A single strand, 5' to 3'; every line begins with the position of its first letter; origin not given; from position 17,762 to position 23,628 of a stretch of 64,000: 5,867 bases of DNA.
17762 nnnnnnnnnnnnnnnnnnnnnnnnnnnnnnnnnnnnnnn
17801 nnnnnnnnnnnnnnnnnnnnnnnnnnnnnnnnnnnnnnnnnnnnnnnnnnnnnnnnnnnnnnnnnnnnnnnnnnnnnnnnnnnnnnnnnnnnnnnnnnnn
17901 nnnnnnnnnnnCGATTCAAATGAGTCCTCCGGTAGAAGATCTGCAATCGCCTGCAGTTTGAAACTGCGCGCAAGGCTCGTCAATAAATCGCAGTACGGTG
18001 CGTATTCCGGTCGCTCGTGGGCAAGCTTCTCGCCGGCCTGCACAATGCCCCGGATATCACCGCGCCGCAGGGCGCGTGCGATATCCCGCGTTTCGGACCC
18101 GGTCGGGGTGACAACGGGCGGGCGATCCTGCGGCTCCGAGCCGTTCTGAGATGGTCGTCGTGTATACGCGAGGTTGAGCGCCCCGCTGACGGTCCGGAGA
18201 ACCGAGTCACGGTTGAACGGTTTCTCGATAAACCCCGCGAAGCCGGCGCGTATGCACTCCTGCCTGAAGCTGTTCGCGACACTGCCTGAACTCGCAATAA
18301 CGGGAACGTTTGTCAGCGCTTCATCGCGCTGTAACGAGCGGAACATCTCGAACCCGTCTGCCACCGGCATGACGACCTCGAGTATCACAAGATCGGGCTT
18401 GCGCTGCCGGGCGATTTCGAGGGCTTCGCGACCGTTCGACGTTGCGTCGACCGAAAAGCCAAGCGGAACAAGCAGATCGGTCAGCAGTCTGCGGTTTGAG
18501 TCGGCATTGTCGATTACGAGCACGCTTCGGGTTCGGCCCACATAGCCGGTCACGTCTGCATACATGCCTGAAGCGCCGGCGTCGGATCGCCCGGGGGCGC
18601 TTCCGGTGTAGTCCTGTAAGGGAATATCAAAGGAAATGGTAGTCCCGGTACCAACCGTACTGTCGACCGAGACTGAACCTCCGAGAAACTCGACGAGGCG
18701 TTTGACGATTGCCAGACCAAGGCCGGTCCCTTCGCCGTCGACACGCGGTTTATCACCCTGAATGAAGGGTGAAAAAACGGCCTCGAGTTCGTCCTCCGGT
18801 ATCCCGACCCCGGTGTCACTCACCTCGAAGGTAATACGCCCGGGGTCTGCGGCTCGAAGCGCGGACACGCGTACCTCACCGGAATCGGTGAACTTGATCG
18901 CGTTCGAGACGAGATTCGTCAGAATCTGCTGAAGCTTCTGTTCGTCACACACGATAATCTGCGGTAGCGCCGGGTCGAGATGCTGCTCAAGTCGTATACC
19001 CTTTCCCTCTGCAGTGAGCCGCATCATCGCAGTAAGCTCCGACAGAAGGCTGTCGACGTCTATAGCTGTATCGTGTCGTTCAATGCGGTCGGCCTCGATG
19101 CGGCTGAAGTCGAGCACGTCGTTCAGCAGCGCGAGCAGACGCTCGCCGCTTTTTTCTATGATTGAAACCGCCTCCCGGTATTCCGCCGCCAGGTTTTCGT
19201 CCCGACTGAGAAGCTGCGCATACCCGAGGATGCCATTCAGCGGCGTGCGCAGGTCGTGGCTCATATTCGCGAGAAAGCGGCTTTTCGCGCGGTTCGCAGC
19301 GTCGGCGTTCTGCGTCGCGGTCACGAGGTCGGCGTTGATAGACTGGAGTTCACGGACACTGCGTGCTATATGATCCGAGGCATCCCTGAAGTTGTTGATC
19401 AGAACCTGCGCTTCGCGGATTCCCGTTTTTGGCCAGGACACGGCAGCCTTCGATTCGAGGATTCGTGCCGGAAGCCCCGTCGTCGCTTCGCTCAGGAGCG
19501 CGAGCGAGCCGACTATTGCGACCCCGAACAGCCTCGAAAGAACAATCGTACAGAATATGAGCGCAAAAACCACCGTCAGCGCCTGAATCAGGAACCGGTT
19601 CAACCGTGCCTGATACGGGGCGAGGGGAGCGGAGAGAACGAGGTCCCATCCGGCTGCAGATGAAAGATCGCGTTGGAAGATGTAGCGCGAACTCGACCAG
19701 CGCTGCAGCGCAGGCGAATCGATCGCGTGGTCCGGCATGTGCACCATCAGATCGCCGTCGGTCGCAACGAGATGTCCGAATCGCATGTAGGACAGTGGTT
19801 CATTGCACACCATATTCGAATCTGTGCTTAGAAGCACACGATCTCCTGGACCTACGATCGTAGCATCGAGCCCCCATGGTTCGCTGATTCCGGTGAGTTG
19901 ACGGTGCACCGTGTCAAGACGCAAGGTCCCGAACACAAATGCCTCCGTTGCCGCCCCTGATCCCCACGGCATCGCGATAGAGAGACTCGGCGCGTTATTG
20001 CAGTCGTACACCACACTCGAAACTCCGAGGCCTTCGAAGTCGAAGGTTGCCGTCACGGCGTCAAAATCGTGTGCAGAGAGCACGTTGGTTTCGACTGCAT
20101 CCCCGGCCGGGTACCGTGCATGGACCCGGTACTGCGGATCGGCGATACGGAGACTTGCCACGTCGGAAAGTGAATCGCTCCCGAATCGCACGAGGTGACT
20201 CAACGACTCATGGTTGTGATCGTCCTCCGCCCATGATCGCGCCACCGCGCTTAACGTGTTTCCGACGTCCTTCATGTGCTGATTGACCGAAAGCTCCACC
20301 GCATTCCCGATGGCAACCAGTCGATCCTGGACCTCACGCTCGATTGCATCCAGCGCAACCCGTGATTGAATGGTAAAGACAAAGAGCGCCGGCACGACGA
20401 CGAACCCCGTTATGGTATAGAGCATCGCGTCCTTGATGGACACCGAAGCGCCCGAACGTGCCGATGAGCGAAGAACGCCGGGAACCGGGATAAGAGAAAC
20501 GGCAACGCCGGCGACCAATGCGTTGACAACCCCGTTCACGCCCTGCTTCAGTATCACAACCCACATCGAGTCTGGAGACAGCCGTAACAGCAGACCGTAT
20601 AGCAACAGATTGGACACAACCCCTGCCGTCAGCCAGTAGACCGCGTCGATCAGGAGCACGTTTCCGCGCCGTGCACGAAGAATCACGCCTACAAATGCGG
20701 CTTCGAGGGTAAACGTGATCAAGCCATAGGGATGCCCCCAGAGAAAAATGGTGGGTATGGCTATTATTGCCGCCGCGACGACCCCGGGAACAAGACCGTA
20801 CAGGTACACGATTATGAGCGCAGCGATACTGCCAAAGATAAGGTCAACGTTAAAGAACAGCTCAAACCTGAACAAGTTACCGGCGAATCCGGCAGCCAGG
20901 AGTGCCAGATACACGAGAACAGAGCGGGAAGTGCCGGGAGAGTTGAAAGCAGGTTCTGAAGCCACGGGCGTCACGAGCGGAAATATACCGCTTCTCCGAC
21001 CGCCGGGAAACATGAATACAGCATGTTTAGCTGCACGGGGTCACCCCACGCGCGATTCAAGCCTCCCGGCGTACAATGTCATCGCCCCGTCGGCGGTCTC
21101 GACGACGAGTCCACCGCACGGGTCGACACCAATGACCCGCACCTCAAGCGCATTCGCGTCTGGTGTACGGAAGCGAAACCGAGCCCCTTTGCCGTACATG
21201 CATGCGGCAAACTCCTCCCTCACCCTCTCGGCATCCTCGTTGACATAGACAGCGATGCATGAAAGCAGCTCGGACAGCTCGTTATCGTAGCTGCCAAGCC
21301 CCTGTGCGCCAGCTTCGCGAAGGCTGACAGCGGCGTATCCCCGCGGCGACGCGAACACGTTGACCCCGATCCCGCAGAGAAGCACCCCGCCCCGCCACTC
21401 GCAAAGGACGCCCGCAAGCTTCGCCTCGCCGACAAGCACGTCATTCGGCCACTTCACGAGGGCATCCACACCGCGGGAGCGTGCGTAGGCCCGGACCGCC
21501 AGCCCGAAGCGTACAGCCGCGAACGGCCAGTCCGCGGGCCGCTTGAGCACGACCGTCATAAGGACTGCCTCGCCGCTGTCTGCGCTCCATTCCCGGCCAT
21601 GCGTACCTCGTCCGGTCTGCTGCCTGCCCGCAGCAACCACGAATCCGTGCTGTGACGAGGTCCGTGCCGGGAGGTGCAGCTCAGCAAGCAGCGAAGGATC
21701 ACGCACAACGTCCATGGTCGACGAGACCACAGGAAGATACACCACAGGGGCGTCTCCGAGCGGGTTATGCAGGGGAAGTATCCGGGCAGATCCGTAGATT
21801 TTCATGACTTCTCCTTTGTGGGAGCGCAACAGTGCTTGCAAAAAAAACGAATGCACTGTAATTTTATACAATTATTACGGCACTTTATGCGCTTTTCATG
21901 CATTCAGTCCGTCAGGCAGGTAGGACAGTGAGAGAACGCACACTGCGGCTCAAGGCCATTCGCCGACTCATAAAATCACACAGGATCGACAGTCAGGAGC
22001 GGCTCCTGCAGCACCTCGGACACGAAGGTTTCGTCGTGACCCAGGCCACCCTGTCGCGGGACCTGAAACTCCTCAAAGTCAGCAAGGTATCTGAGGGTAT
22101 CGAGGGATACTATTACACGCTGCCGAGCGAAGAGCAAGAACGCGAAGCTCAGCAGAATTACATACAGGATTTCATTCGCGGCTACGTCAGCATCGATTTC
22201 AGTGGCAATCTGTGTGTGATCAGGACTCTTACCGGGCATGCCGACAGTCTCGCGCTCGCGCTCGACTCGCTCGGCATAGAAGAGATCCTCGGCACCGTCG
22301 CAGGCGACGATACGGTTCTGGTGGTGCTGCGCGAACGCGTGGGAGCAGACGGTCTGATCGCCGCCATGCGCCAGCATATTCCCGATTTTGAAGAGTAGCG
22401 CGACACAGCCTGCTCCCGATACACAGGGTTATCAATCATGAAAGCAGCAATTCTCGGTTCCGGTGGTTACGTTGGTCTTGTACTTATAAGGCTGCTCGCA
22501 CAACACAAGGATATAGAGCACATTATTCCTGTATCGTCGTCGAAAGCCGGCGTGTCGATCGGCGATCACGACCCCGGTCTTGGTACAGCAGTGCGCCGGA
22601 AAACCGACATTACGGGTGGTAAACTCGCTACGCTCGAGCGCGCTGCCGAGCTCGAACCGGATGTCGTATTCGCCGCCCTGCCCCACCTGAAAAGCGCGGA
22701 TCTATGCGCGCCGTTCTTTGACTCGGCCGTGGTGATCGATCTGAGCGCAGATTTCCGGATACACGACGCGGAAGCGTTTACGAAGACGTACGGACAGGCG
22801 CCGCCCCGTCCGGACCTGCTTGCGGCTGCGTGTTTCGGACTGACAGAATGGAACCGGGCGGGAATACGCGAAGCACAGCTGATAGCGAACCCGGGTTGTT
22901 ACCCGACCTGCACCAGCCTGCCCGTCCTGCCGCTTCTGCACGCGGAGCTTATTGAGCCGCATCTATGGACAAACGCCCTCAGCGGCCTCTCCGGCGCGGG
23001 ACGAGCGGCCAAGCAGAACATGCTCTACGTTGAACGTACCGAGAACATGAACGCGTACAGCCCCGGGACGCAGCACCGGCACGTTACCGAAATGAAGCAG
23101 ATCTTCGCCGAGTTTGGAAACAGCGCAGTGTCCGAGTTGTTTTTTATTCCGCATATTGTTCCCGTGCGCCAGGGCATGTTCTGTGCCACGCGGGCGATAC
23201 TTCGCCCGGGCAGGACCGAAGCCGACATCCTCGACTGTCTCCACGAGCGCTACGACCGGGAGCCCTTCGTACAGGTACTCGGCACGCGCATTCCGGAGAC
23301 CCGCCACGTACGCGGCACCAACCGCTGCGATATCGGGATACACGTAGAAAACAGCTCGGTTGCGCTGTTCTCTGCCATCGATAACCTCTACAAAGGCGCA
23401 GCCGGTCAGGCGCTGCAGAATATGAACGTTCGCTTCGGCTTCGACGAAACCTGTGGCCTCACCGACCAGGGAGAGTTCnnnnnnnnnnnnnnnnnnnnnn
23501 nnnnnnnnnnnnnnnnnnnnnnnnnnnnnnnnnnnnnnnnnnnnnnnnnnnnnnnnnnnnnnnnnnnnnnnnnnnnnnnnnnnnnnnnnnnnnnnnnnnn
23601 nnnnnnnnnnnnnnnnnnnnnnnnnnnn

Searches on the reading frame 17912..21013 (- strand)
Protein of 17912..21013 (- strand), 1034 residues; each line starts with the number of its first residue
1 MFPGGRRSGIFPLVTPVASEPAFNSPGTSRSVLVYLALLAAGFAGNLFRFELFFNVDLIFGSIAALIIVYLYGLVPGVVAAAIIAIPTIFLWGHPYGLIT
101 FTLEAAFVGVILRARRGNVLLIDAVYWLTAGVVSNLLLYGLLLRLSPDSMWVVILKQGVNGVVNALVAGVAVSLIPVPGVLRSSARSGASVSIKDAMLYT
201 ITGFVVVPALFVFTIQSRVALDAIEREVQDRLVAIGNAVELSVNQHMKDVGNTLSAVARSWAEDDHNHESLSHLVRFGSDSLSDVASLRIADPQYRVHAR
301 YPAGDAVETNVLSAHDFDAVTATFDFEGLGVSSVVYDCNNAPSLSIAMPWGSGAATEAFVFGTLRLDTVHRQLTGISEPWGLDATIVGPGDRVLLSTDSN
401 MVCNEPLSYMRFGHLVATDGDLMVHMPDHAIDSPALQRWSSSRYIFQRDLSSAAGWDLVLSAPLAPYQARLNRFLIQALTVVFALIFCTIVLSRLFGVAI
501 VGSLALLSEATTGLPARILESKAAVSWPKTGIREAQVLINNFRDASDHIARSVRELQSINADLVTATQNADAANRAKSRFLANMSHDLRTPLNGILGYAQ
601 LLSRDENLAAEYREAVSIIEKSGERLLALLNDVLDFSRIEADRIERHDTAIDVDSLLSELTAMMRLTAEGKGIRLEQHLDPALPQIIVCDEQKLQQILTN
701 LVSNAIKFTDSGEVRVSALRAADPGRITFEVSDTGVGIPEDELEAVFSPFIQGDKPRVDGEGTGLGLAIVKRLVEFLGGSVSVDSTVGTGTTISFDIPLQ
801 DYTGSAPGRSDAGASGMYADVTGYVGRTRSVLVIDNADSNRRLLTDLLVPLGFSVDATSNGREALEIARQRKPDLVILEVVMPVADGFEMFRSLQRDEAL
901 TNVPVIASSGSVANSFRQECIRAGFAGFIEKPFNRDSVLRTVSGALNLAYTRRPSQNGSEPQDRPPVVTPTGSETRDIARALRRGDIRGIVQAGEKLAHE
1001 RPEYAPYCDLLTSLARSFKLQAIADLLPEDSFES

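Call 71: search_protein_families(library=pfam, proteins=[window:17912-21013:-], max_evalue=0.00001)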
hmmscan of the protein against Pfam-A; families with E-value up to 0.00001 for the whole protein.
window:17912-21013:- (1034 aa): 3 families
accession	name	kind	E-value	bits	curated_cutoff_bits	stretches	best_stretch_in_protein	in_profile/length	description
PF02518.31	HATPase_c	-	2.2e-30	105.8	26.4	1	690-800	2-110/111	Histidine kinase-, DNA gyrase B-, and HSP90-like ATPase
PF00512.31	HisKA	-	2.8e-24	85.4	26.9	1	576-641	1-65/66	His Kinase A (phospho-acceptor) domain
PF00072.30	Response_reg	-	1.7e-22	80.1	30.2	1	831-941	1-109/111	Response regulator receiver domain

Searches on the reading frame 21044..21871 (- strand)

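Call 71: search_protein_families(library=pfam, proteins=[window:21044-21871:-], max_evalue=0.00001)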
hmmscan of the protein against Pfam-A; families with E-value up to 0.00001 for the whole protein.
window:21044-21871:- (276 aa): 1 family
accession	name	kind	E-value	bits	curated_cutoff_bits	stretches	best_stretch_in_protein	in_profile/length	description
PF03099.24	BPL_LplA_LipB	-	3.3e-11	43.7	21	1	71-168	19-126/133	Biotin/lipoate A/B protein ligase family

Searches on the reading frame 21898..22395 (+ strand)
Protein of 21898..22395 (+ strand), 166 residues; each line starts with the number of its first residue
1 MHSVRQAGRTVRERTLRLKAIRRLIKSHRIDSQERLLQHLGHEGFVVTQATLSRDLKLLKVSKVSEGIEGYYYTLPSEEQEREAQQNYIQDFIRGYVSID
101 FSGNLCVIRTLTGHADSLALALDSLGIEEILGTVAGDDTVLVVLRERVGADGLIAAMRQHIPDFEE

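Call 71: search_protein_families(library=pfam, proteins=[window:21898-22395:+], max_evalue=0.00001)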
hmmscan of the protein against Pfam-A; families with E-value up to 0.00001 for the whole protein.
window:21898-22395:+ (166 aa): 2 families
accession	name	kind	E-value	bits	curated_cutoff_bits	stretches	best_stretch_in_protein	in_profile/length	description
PF02863.23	Arg_repressor_C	-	7.2e-23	80.7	25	1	95-157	4-66/68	Arginine repressor, C-terminal domain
PF01316.27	Arg_repressor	-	9.6e-18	64.2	27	1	13-80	2-69/70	Arginine repressor, DNA binding domain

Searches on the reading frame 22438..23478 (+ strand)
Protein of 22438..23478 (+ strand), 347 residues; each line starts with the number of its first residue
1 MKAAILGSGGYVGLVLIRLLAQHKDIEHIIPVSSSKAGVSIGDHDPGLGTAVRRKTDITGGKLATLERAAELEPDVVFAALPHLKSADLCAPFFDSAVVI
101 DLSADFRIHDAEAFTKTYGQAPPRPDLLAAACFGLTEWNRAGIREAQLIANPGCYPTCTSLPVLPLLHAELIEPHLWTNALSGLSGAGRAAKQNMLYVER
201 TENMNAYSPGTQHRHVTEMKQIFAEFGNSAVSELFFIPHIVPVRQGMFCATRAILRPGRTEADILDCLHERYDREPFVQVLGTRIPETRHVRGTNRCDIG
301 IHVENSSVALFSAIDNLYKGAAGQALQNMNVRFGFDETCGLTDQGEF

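Call 71: search_protein_families(library=pfam, proteins=[window:22438-23478:+], max_evalue=0.00001)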
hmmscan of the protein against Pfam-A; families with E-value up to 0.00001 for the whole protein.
window:22438-23478:+ (347 aa): 3 families
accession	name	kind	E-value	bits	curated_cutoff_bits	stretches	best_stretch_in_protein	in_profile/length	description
PF22698.1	Semialdhyde_dhC_1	-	1.9e-45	155.1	27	1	154-316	1-165/165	Semialdehyde dehydrogenase, dimerisation domain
PF01118.30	Semialdhyde_dh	-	1e-18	68.3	26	1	2-145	1-120/121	Semialdehyde dehydrogenase, NAD binding domain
PF02774.23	Semialdhyde_dhC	-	9.5e-15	55.6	26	1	165-319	3-184/184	Semialdehyde dehydrogenase, dimerisation domain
